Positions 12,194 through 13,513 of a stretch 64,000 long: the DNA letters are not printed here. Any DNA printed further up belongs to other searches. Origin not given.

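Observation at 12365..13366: ~330-aa C-terminal extension on the GMC oxidoreductase built from two related lipocalin-like (GXWXG/DUF4334-like) modules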

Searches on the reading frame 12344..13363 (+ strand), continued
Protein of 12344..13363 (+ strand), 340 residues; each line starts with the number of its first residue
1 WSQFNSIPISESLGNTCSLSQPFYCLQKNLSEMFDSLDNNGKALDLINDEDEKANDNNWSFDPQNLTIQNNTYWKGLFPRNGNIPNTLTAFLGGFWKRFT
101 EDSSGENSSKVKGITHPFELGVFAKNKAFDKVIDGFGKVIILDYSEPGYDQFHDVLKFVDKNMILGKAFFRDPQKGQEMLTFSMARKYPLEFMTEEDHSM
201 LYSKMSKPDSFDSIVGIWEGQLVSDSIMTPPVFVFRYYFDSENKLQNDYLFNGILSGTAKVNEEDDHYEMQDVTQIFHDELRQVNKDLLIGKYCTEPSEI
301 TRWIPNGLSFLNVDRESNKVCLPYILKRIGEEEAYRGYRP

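Call 72: list_cluster_members(proteins=[P0025, P0027, P0043, P0040, P0048, P0028, P0037, P0045, P0050, P0032])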
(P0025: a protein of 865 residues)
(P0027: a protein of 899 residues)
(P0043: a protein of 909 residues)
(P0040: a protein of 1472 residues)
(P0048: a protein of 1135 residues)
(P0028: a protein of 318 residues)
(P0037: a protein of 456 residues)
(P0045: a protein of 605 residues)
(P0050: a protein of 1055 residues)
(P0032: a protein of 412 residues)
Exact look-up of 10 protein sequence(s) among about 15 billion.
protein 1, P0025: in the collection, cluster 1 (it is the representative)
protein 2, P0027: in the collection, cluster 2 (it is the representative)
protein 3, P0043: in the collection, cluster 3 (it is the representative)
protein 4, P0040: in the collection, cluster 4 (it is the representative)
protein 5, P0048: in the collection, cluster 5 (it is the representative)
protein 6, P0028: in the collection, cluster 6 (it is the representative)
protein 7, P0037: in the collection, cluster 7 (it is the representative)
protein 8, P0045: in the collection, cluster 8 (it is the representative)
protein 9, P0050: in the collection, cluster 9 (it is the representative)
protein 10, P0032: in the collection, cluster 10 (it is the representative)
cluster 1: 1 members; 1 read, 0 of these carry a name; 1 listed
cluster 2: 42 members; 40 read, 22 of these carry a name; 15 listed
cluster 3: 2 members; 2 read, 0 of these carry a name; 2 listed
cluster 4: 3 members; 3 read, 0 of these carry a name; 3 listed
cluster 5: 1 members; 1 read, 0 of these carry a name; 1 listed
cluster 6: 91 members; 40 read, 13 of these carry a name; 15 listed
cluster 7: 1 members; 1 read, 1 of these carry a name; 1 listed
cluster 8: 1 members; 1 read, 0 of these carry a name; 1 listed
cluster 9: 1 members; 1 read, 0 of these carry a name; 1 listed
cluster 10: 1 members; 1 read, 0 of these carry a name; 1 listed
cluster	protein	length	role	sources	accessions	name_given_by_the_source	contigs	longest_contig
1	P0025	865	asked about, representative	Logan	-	-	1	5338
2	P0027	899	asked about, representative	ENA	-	-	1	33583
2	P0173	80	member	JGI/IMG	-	hypothetical protein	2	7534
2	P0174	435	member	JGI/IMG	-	hypothetical protein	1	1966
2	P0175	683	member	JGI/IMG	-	hypothetical protein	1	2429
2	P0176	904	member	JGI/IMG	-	choline dehydrogenase-like flavoprotein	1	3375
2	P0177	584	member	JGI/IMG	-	hypothetical protein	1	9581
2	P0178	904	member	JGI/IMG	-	choline dehydrogenase-like flavoprotein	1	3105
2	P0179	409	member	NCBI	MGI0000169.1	MAG: GMC oxidoreductase, partial [Nitrososphaeraceae archaeon]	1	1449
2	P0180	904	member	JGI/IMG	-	choline dehydrogenase-like flavoprotein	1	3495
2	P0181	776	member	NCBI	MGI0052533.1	MAG: GMC family oxidoreductase N-terminal domain-containing protein, partial ...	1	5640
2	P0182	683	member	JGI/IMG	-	hypothetical protein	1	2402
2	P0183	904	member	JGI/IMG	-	choline dehydrogenase-like flavoprotein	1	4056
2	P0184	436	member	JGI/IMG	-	hypothetical protein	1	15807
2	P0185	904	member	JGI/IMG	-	choline dehydrogenase-like flavoprotein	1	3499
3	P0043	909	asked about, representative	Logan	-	-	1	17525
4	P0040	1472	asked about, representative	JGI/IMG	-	-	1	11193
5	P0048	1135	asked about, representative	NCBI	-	-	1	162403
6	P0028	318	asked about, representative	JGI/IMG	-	hypothetical protein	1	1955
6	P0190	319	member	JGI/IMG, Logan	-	hypothetical protein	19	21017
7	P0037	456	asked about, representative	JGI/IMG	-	uncharacterized protein YndB with AHSA1/START domain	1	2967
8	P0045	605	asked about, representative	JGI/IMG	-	-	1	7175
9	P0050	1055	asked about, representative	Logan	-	-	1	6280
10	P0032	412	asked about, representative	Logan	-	-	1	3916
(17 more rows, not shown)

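Call 73: find_encoding_contigs(protein=P0190, flank=8000, max_places=4)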
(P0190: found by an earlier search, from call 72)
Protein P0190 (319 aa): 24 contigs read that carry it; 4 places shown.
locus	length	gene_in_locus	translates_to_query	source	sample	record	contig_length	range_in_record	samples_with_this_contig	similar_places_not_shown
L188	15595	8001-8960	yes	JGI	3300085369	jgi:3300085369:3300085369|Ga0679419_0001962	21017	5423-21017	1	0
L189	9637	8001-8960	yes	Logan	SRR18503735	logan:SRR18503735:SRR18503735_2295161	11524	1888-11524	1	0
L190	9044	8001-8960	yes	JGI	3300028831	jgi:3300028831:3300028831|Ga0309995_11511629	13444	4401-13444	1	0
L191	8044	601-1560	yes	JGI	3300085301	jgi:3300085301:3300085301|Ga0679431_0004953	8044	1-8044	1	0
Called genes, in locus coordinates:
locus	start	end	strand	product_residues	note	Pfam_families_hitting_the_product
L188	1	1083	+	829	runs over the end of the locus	PF00732:GMC_oxred_N (faint), PF05199:GMC_oxred_C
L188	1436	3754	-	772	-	PF00732:GMC_oxred_N (faint), PF05199:GMC_oxred_C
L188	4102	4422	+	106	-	-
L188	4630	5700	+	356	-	-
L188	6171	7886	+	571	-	PF00150:Cellulase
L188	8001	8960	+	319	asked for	-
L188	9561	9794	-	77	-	-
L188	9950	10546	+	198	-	PF27539:Y2318_C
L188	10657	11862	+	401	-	PF06772:LtrA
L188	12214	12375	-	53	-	-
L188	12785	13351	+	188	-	-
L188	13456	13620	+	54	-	-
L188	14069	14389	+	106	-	-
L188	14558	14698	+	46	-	-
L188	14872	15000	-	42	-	PF00096:zf-C2H2 (faint)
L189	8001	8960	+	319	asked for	-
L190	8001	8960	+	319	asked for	-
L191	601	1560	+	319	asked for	-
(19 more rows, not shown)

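Call 77: search_protein_families(library=padloc, proteins=[P0045, P0058, P0028], max_evalue=0.01)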
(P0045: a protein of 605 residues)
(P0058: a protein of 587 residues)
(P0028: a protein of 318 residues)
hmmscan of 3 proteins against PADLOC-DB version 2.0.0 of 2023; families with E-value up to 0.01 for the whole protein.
P0045 (605 aa): 1 family
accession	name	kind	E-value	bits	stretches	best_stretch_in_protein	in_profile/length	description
PDLC02987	caspase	-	3.5e-06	24.5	1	11-148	5-130/453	-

P0058 (587 aa): 1 family
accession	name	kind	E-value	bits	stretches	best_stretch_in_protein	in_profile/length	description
PDLC02987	caspase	-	1.2e-10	39.2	1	9-152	24-130/453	-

P0028 (318 aa): 0 families
